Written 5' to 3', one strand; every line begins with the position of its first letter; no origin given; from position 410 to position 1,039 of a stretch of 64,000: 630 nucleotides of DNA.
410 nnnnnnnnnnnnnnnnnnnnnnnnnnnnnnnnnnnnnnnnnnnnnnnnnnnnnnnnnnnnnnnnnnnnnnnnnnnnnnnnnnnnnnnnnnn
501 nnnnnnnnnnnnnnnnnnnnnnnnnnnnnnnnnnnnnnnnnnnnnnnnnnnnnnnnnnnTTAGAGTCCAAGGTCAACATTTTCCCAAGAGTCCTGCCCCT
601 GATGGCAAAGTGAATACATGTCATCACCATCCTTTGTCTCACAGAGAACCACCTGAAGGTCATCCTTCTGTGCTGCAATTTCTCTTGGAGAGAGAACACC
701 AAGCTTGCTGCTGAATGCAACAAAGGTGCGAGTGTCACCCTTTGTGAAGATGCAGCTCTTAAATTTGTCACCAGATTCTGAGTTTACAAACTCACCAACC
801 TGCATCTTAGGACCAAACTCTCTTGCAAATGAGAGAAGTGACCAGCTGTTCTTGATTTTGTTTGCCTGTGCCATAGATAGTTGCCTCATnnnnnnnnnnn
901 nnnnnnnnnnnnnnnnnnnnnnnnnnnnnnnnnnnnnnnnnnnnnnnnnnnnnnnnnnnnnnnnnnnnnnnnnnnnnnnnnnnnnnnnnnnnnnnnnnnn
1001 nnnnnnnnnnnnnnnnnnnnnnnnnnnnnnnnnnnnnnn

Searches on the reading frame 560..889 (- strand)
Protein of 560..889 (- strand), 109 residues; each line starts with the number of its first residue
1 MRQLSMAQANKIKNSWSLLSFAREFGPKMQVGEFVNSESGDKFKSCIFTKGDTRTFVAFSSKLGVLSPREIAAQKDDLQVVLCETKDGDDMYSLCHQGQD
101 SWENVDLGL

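Call 3: search_protein_families(library=pfam, proteins=[window:560-889:-], max_evalue=1)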
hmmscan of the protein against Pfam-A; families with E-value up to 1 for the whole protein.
window:560-889:- (109 aa): 0 families

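Call 4: search_protein_families(library=phrogs, proteins=[window:560-889:-], max_evalue=0.1)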
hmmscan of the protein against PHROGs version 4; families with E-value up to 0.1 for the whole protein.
window:560-889:- (109 aa): 0 families

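Call 9: find_homologous_proteins(query=window:560-889:-)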
Query window:560-889:- (109 aa): 433 proteins with E <= 0.001 among 438 candidates; the best 120 are listed.
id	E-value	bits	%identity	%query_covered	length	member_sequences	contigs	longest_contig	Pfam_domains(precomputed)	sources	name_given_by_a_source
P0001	1.3e-66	239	100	100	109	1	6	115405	-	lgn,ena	-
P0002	2.7e-62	226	98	95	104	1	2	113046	-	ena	-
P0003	9.0e-62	224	97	95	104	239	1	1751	-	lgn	-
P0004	1.1e-61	224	97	95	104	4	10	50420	-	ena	-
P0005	2.9e-61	222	97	95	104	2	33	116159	-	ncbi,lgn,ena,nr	ncbi:hypothetical protein [Prevotella sp.]|nr:hypothetical protein [Prevotella sp.]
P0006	3.0e-61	222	96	95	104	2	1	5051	-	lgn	-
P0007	3.7e-61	222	92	100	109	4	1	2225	-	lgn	-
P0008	4.0e-61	222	96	95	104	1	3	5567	-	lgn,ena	-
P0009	4.0e-61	222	96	95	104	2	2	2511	-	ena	-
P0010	4.3e-61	222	96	95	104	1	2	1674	-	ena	-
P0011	5.3e-61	221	96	95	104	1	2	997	-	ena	-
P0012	5.3e-61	221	96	95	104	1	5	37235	-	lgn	-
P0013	5.6e-61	221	97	95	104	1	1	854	-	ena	-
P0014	8.1e-61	221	96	95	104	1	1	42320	-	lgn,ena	-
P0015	1.1e-60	220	96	95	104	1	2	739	-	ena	-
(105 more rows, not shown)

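Call 16: search_solved_structures(query=A2, max_evalue=10, show_alignments=2)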
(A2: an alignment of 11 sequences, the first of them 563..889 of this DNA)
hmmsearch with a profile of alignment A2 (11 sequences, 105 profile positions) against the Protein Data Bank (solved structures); distinct sequences matched with E-value up to 10: 6.
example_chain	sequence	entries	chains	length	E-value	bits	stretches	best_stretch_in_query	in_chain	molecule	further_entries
3pg0_A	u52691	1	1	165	0.016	19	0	72-104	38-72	ThreeFoil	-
7osv_A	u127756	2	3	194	0.39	14.5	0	61-103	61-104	DeNovoTIM6-SB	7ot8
4l37_B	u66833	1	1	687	1.1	13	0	19-58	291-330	Arylphorin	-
9gtk_B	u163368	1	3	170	1.1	13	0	63-88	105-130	DARPin 784_F5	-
3wjm_A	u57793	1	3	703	1.2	12.9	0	19-58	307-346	Arylphorin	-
4yqy_A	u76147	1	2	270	1.8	12.4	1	17-58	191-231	Putative Dehydrogenase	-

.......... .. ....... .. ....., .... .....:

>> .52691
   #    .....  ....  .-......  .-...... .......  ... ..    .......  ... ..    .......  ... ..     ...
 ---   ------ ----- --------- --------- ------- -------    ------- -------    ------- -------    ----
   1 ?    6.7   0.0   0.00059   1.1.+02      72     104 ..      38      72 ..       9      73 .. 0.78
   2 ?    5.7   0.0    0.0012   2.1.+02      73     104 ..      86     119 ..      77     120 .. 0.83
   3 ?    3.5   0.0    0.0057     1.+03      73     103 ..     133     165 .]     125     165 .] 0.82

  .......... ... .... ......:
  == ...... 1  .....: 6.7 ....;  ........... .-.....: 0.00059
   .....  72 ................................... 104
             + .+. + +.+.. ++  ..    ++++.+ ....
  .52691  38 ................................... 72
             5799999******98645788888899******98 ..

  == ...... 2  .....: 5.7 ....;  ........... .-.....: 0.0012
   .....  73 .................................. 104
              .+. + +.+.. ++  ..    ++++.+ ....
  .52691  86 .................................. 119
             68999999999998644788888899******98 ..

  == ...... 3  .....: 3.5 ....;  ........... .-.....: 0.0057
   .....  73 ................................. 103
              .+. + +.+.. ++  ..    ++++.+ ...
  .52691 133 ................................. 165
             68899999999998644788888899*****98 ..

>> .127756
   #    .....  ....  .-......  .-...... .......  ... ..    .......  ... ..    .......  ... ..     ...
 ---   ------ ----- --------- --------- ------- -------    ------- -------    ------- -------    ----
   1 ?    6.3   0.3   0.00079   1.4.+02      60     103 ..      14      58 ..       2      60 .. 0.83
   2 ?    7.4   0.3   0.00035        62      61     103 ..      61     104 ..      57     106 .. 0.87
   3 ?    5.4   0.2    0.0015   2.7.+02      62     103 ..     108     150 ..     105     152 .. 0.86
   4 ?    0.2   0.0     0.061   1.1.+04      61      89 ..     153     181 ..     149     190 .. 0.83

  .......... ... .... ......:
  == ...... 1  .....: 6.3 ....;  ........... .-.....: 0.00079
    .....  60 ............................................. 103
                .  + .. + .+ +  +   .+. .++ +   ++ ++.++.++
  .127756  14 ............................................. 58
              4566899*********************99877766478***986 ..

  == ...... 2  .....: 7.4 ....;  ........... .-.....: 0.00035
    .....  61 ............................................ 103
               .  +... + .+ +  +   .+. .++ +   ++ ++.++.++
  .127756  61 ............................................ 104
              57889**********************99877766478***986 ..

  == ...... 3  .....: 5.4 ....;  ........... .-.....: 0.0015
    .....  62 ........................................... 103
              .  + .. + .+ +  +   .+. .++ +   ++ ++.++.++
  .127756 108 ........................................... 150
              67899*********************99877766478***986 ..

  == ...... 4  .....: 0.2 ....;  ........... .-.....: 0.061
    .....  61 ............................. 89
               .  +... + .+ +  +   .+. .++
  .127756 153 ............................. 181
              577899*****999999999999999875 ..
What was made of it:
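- On Proteins with a solved structure: Profile search against PDB sequences: best E=0.016, on a designed repeat protein (call 16).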

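Call 23: search_dna_similar(query=window:563-889:-, collection=phages, mode=protein, max_evalue=0.001, max_rows=40)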
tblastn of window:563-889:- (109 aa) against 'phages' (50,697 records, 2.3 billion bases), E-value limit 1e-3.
Records with a match: 2; places in all: 4; records where one place covers at least 80% of the query: 2.
Best place of each record, by identity: <60% 2.
By first word of the organism name: uncultured 2.
By host as written in the record: - 2.
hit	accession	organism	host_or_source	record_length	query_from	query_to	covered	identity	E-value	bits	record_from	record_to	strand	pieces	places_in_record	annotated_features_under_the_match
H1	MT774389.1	uncultured phage cr116_1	human feces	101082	7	109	94%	59.6%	2e-28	112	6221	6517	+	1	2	hypothetical protein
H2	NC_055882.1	uncultured phage cr116_1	human feces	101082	7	109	94%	59.6%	2e-28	112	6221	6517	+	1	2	hypothetical protein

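Call 24: get_annotated_region(hit=H2, flank=6000)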
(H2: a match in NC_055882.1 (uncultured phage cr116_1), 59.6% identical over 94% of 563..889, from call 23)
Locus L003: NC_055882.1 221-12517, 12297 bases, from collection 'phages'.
description: CrAssphage cr116_1, complete genome.
organism: uncultured phage cr116_1 (NCBI taxid 2772073)
taxonomy: Viruses; Duplodnaviria; Heunggongvirae; Uroviricota; Caudoviricetes; Crassvirales; Steigviridae; Asinivirinae; Pamirivirus; Pamirivirus faecium
host: -; source: human feces; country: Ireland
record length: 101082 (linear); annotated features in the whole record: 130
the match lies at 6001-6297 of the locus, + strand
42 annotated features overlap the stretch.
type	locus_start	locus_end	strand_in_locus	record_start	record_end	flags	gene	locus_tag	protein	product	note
CDS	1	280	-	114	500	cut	-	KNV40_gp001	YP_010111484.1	VpsT-like putative transcriptional regulator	gp_24046; putative transcriptional regulator, VpsT-like [phiCrAss001]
CDS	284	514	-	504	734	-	-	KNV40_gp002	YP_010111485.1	hypothetical protein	gp_24047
CDS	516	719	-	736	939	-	-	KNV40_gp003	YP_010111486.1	putative transcription factor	gp_24048; putative transcription factor, zinc-finger fold [phiCrAss001]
tRNA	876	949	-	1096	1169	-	-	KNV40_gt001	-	tRNA-Met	-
tRNA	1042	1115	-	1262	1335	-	-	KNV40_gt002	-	tRNA-Thr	-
tRNA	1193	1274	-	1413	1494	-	-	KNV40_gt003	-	tRNA-Leu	-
tRNA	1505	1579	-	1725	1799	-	-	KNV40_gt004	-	tRNA-Arg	-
CDS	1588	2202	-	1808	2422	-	-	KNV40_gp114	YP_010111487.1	HNH endonuclease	gp_24053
tRNA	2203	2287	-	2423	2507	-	-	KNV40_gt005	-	tRNA-Leu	-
CDS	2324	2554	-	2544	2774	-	-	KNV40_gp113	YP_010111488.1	putative lipoprotein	gp_24055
tRNA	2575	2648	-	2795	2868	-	-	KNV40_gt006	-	tRNA-His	-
tRNA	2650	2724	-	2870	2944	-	-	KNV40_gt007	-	tRNA-Ile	-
tRNA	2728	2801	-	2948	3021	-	-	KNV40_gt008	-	tRNA-Phe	-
tRNA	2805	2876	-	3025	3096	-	-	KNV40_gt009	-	tRNA-Trp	-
tRNA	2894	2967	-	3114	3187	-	-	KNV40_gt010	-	tRNA-Asn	-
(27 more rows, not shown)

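Call 25: predict_structure(alignment_id=A2)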
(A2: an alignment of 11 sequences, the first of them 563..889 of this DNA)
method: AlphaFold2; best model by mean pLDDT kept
length: 109 residues; sequences in the alignment: 11
mean_pLDDT: 83.4   pTM: 0.74
mean pLDDT of the five models: 83.4, 83.2, 82.5, 81.8, 81.2
residues with pLDDT >= 90: 59; 70-90: 31; 50-70: 11; < 50: 8
segments of 3 or more residues with pLDDT < 50: 1-8
pLDDT, mean of each block of 10 residues (from residue 1): 42 90 92 89 92 92 91 95 82 87 63
secondary structure, 60 per line:
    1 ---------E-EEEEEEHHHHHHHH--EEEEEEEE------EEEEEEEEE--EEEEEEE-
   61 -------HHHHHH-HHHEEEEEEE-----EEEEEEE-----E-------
elements in order: E12-17 H18-25 E28-35 E42-50 E53-59 H68-73 E78-84 E90-96
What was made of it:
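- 560..889 (-): Gene C, the stand-alone copy of the domain (109 aa). It is the most widely conserved form of the family. AlphaFold model: pLDDT 83.4, pTM 0.74 (call 25).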

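Call 27: search_protein_representatives(alignment_id=A2)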
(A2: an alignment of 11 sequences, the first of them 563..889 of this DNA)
Query: 11 sequences, 105 profile positions. Proteins with E-value up to 0.001 (for the whole library): 448; up to 1e-10: 249; up to 1e-30: 16. The best 150 are listed.
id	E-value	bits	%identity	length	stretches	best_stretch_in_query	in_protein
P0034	3.3e-54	197.9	-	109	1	1-105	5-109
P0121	4.2e-39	149.4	-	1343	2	9-94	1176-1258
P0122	6.7e-37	142.3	-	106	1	6-105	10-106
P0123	2.4e-35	137.3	-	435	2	6-104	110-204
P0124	3.4e-34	133.6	-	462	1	6-105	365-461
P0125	6.6e-34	132.7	-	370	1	7-105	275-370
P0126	1.6e-33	131.4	-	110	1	4-105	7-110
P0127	2.8e-33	130.7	-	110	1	5-105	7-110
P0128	1.1e-32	128.8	-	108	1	7-105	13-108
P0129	1.2e-32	128.6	-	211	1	4-102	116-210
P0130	1.4e-32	128.4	-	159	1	4-105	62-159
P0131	2.1e-32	127.9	-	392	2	6-103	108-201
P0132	8.4e-32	125.9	-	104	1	2-103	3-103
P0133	1.1e-31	125.5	-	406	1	6-104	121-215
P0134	2.4e-31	124.5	-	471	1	6-104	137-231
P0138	1.1e-29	119.1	-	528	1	8-103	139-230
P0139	1.1e-29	119.1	-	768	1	7-104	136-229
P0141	2.4e-29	118.1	-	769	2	8-99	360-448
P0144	7.4e-29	116.5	-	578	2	8-99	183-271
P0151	3.1e-27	111.2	-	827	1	8-95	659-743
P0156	4.4e-26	107.5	-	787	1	5-98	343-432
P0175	2.6e-23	98.7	-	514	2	4-104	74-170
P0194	1.2e-21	93.3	-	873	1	8-95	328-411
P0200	4.1e-21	91.6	-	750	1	6-94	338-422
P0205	1.2e-20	90.1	-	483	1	7-94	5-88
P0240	5.8e-18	81.5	-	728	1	9-94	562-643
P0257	1.2e-16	77.2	-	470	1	5-98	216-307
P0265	3.9e-16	75.6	-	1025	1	5-92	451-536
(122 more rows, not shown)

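Call 28: search_protein_families(library=pfam, proteins=[P0121, P0123, P0124, P0125, P0131, P0133, P0134, P0138, P0139, P0141], max_evalue=0.001)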
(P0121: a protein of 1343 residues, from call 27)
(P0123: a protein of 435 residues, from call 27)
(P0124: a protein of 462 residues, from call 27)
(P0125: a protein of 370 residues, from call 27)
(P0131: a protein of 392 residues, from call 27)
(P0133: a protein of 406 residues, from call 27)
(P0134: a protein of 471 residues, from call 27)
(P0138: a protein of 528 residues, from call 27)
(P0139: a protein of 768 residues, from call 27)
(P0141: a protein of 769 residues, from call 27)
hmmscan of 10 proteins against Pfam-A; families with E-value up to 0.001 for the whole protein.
P0121 (1343 aa): 2 families
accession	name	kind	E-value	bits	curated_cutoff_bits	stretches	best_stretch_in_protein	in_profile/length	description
PF13306.12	LRR_5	-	4.2e-48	162.9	27.7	4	938-1014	13-88/127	BspA type Leucine rich repeat region (6 copies)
PF13855.12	LRR_8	-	6.6e-08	32.6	27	0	947-989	13-56/61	Leucine rich repeat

P0123 (435 aa): 0 families

P0124 (462 aa): 0 families

P0125 (370 aa): 0 families

P0131 (392 aa): 0 families

P0133 (406 aa): 0 families

P0134 (471 aa): 1 family
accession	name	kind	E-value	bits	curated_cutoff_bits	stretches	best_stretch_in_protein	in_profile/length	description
PF13306.12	LRR_5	-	2.7e-37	127.9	27.7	2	379-466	14-101/127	BspA type Leucine rich repeat region (6 copies)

P0138 (528 aa): 0 families

P0139 (768 aa): 2 families
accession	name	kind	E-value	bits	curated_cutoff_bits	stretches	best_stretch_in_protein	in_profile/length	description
PF13306.12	LRR_5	-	8e-41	139.3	27.7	2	258-357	12-109/127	BspA type Leucine rich repeat region (6 copies)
PF13855.12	LRR_8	-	9.3e-11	41.8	27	0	315-354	14-54/61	Leucine rich repeat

P0141 (769 aa): 0 families

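Call 29: search_protein_families(library=pfam, proteins=[P0144, P0151, P0156, P0194, P0200, P0205, P0240, P0265, P0257, P0175], max_evalue=0.001)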
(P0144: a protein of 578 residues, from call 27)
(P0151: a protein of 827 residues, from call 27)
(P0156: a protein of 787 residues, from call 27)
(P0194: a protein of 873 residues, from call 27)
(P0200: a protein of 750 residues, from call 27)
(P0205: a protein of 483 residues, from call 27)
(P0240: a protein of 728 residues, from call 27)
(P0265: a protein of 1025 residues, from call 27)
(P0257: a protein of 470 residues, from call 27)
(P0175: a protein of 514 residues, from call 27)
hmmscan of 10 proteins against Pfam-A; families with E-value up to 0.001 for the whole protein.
P0144 (578 aa): 0 families

P0151 (827 aa): 2 families
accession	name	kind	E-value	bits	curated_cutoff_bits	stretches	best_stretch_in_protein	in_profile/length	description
PF13306.12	LRR_5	-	7.3e-49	165.3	27.7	4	422-499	13-89/127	BspA type Leucine rich repeat region (6 copies)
PF13855.12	LRR_8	-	2.8e-09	37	27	0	574-624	2-53/61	Leucine rich repeat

P0156 (787 aa): 4 families
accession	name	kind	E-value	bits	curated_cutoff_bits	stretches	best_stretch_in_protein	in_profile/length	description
PF13306.12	LRR_5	-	3.2e-23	82.4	27.7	1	668-759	15-105/127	BspA type Leucine rich repeat region (6 copies)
PF00069.31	Pkinase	-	3.4e-15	56.6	31.7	1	40-227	9-190/263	Protein kinase domain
PF03109.22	ABC1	-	1.9e-05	24.4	22.9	1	109-187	140-217/244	ABC1 atypical kinase-like domain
PF07714.23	PK_Tyr_Ser-Thr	-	5.5e-05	23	23.1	1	38-180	7-146/258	Protein tyrosine and serine/threonine kinase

P0194 (873 aa): 5 families
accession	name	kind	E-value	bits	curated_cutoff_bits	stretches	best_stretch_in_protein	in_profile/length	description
PF13306.12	LRR_5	-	1.3e-54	183.9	27.7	2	633-750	12-127/127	BspA type Leucine rich repeat region (6 copies)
PF13855.12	LRR_8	-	1.6e-16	60.2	27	0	689-735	13-60/61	Leucine rich repeat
PF00069.31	Pkinase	-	3.3e-14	53.4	31.7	1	40-227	9-190/263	Protein kinase domain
PF03109.22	ABC1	-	3.2e-05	23.6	22.9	1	112-187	143-217/244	ABC1 atypical kinase-like domain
PF07714.23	PK_Tyr_Ser-Thr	-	0.00031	20.6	23.1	1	38-180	7-146/258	Protein tyrosine and serine/threonine kinase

P0200 (750 aa): 2 families
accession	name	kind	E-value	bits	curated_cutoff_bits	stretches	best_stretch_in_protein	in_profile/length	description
PF13306.12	LRR_5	-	2.2e-22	79.7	27.7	2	430-482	14-65/127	BspA type Leucine rich repeat region (6 copies)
PF02493.26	MORN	-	0.00082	19.6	22.5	0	547-569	1-23/23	MORN repeat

P0205 (483 aa): 0 families

P0240 (728 aa): 2 families
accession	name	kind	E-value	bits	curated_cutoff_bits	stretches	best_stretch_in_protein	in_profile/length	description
PF13306.12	LRR_5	-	3.8e-58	195.4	27.7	5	323-400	12-88/127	BspA type Leucine rich repeat region (6 copies)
PF13855.12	LRR_8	-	9e-11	41.8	27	0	658-700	13-56/61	Leucine rich repeat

P0265 (1025 aa): 2 families
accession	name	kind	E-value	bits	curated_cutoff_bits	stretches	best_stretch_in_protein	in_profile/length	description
PF13306.12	LRR_5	-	4.1e-59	198.4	27.7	3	544-660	12-126/127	BspA type Leucine rich repeat region (6 copies)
PF13855.12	LRR_8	-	3e-06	27.3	27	0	578-619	14-56/61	Leucine rich repeat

P0257 (470 aa): 0 families

P0175 (514 aa): 0 families
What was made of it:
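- Fusions to LRR and kinase modules suggest protein recognition (calls 28, 29).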

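Call 30: fold_search(model_id=the predicted structure, library=pdb)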
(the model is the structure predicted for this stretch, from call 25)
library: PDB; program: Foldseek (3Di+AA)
matches with E <= 10: 723; with E <= 0.001: 0
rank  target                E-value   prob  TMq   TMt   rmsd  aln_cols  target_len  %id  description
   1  7yny_A                6.0e-02  0.33  0.26  0.11   9.5       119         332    4  Crystal structure of baculovirus LEF-3 from Helicoverpa armigera nucleopolyhedrovirus (released 2023-01-25)
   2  4ldu                  1.2e-01  0.25  0.21  0.10   9.1        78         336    8  Crystal structure of the DNA binding domain of Arabidopsis thaliana auxin response factor 5 (released 2014-02-12)
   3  5hgq_D                1.8e-01  0.28  0.27  0.10  11.0       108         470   16  Loa loa Lysyl-tRNA synthetase in complex with Cladosporin. (released 2016-10-26)
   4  6sdg_A                1.9e-01  0.20  0.27  0.14  10.8       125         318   10  Crystal structure of the DNA binding domain of M. polymorpha Auxin Response Factor 2 (MpARF2) in complex with High Aff (released 2020-04-08)
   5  6z9u_B                1.9e-01  0.18  0.21  0.19  14.0        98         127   16  Crystal structure of a TSEN15-34 heterodimer. (released 2021-06-30)
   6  3s3z                  2.0e-01  0.09  0.19  0.19  19.3       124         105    9  Crystal Structure an Tandem Cyanovirin-N Dimer, CVN2L10 (released 2011-08-03)
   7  8hmy_D                2.3e-01  0.20  0.24  0.22  14.9       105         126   16  Cryo-EM structure of the human pre-catalytic TSEN/pre-tRNA complex (released 2023-04-19)
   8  9ekb_B                2.4e-01  0.11  0.22  0.07  12.8       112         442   12  Cryo-EM structure of apo-form human DNA polymerase delta (released 2025-02-05)
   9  1wid_MODEL_1_A        2.7e-01  0.15  0.24  0.23  10.0       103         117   11  Solution Structure of the B3 DNA-Binding Domain of RAV1 (released 2004-11-28)
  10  6no5_C                2.9e-01  0.16  0.22  0.12  13.6       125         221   11  ADP bound to K46bE&K114bD mutant ATP-grasp fold of Blastocystis hominis succinyl-CoA synthetase (released 2019-07-17)
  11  3rn2_A                3.1e-01  0.12  0.21  0.15  13.3        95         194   13  Structural Basis of Cytosolic DNA Recognition by Innate Immune Receptors (released 2012-04-25)
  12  6tny_B                3.3e-01  0.15  0.24  0.09  13.1       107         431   11  Processive human polymerase delta holoenzyme (released 2019-12-18)
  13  4nt5                  3.5e-01  0.23  0.18  0.21  15.5        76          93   12  Crystal structure of human von Willebrand factor CTCK domain (released 2014-01-01)
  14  8txr_A                3.7e-01  0.16  0.25  0.09   8.8        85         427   16  E. coli ExoVII(H238A) (released 2024-01-31)
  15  4l5r_C                3.9e-01  0.16  0.26  0.18  13.8       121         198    7  Crystal structure of p202 HIN1 in complex with 20-mer dsDNA (released 2013-07-31)
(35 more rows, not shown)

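Call 34: search_protein_families(library=ncbifam, alignment_id=A3, max_evalue=0.1)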
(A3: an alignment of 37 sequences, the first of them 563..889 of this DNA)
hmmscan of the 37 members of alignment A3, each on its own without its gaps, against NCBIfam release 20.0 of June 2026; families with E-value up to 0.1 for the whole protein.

A. member 1, window:563-889:- (109 aa): 0 families

B. families by the number of members that match (of 37 scanned): 5 families
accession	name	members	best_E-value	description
NF040580.1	MBL_fold_Vmh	1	0.045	Vmh family MBL fold metallo-hydrolase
NF000494.1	FosF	1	0.049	fosfomycin resistance glutathione transferase FosF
NF052645.1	lipo_M949_1556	1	0.056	M949_1556 family lipoprotein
TIGR02375.1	pseudoazurin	1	0.092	pseudoazurin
NF046007.1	MAG1450_fam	1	0.093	MAG1450 family lipoprotein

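Call 35: fold_search(model_id=the predicted structure, library=viral)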
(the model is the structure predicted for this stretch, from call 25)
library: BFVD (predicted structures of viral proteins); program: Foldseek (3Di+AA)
matches with E <= 10: 1273; with E <= 0.001: 5
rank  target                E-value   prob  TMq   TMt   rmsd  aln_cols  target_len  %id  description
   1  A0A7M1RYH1            4.4e-13  1.00  0.75  0.79   3.6       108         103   58  Uncharacterized protein [uncultured phage cr116_1]
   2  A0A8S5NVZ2            5.2e-12  1.00  0.69  0.31  10.9       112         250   50  Uncharacterized protein [CrAss-like virus sp. ctWDt29]
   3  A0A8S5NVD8            1.4e-10  1.00  0.72  0.51   7.6       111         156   36  Uncharacterized protein [CrAss-like virus sp. ctWDt29]
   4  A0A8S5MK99            2.8e-10  1.00  0.71  0.29   7.2       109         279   44  Uncharacterized protein [CrAss-like virus sp. ctcfK29]
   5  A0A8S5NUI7            1.9e-07  1.00  0.67  0.45   6.4       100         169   28  Uncharacterized protein [CrAss-like virus sp. ctWDt29]
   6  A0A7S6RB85            8.0e-03  0.95  0.33  0.32   7.6       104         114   10  Signal peptide-containing lipoprotein [Bacillus phage Kirov]
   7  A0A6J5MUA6            2.7e-02  0.72  0.26  0.17  12.8        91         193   10  Uncharacterized protein [uncultured Caudovirales phage]
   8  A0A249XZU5            3.3e-02  0.25  0.20  0.10  12.4       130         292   12  (no name in the UniProt tables at hand)
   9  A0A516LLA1            3.9e-02  0.72  0.27  0.24  10.6       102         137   10  (no name in the UniProt tables at hand)
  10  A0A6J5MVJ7            4.7e-02  0.41  0.22  0.30  11.4       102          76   15  Uncharacterized protein [uncultured Caudovirales phage]
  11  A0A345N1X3            5.9e-02  0.84  0.35  0.38   8.5        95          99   10  (no name in the UniProt tables at hand)
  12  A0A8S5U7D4            7.0e-02  0.69  0.32  0.33  13.2        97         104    9  Uncharacterized protein [Podoviridae sp. cthau23]
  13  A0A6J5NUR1            7.9e-02  0.28  0.24  0.14  11.7       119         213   10  Uncharacterized protein [uncultured Caudovirales phage]
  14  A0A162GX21            7.9e-02  0.20  0.21  0.11   8.9       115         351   12  LEF-3 [Mocis latipes granulovirus]
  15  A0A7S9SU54            8.4e-02  0.69  0.41  0.35   7.9       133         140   13  Uncharacterized protein [Virus NIOZ-UU157]
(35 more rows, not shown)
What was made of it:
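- Other crAss-like viruses also carry three paralogues (call 35).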

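Call 37: find_related_loci(query=A2, collection=genome_contigs, flank=6000)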
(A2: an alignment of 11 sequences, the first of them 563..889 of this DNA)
Query A2 (109 aa) in genome_contigs; peptide patterns used: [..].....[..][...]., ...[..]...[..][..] (x = any residue, [..] = any of these).
67 stretches matched a pattern; 5 encode a relative of the query (tblastn E <= 1e-3); 5 distinct loci.
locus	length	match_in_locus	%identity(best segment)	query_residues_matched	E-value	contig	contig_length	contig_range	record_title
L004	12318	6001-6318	88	4-109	5e-64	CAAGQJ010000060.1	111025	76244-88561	MAG TPA_asm: Bacilli bacterium, isolate HGM10836, WGS project CAAGQJ010000000 data, contig: SRS820617_35_k75_330919, who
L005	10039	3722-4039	70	2-109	4e-49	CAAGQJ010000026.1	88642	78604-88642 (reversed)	MAG TPA_asm: Bacilli bacterium, isolate HGM10836, WGS project CAAGQJ010000000 data, contig: SRS820617_35_k75_69843, whol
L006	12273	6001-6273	56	14-107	1e-29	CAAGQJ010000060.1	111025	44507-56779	MAG TPA_asm: Bacilli bacterium, isolate HGM10836, WGS project CAAGQJ010000000 data, contig: SRS820617_35_k75_330919, who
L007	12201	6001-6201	61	15-81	4e-25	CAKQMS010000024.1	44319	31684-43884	MAG: uncultured Prevotella sp. isolate REFINED_METABAT215_TOP10_CONTIGS_1500_ASSEMBLY_K77_MERGED__Hadza_MoBio_hadza-A-D_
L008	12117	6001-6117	60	10-49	6e-10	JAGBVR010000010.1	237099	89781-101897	MAG: Bacteroidales bacterium isolate RGIG9489 Yak_Cecum-5__c13, whole genome shotgun sequence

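Call 39: find_encoding_contigs(protein=P0156, flank=8000, max_places=3)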
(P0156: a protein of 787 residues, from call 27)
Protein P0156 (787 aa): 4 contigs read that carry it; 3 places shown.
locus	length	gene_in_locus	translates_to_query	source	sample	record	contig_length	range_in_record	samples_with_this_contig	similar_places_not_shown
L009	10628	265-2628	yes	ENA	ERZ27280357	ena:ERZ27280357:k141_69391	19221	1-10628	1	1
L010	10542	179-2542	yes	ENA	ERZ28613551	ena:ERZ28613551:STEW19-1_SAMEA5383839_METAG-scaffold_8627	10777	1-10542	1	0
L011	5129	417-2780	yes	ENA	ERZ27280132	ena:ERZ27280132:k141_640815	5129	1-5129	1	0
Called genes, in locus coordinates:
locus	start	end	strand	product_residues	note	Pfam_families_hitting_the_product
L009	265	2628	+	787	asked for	PF00069:Pkinase, PF03109:ABC1 (weak), PF13306:LRR_5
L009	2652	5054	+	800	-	PF09848:SLFN-g3_helicase (faint), PF13245:AAA_19 (faint)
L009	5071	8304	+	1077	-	PF00069:Pkinase, PF03109:ABC1 (weak), PF21033:RMD1-3 (faint), PF08238:Sel1, PF13306:LRR_5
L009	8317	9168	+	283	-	-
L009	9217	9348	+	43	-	-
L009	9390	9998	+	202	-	PF22075:DUF6939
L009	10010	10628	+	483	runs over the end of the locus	PF14487:DarT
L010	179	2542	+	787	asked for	PF00069:Pkinase, PF03109:ABC1 (weak), PF13306:LRR_5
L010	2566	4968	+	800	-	PF09848:SLFN-g3_helicase (faint), PF13245:AAA_19 (faint)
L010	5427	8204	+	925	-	PF21033:RMD1-3 (faint), PF08238:Sel1, PF13306:LRR_5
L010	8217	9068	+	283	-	-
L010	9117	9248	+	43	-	-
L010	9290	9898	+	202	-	PF22075:DUF6939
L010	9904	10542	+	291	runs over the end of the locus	?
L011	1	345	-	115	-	?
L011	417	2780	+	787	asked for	PF00069:Pkinase, PF03109:ABC1 (weak), PF13306:LRR_5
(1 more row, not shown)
